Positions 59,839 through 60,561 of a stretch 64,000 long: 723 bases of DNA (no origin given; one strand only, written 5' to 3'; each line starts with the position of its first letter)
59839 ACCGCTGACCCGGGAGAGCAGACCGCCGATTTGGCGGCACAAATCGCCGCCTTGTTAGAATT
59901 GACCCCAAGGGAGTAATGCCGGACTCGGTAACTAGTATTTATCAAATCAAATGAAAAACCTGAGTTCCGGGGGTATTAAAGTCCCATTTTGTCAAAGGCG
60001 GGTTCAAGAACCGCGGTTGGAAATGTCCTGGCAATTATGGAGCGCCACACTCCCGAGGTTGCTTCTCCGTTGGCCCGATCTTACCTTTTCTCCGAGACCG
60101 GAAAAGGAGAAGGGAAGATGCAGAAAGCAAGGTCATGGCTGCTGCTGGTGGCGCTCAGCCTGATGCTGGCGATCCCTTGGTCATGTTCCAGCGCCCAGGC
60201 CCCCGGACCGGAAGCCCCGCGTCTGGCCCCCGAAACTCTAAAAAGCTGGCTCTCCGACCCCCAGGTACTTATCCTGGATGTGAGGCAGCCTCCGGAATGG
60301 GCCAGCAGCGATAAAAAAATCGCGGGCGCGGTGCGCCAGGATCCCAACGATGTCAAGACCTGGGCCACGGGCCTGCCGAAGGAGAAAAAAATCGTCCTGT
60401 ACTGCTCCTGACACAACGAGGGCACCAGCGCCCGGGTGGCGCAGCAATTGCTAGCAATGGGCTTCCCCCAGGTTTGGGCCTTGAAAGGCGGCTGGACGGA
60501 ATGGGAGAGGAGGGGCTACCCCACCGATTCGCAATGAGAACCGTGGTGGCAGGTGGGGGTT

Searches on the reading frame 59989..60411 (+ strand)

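Call 79: search_protein_families(library=pfam, proteins=[window:59989-60411:+], max_evalue=0.0001)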
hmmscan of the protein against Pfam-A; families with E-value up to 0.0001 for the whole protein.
window:59989-60411:+ (140 aa): 1 family
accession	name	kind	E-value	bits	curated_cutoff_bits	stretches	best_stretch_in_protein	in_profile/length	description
PF00581.25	Rhodanese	-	3.2e-06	28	22.2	1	81-140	2-69/102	Rhodanese-like domain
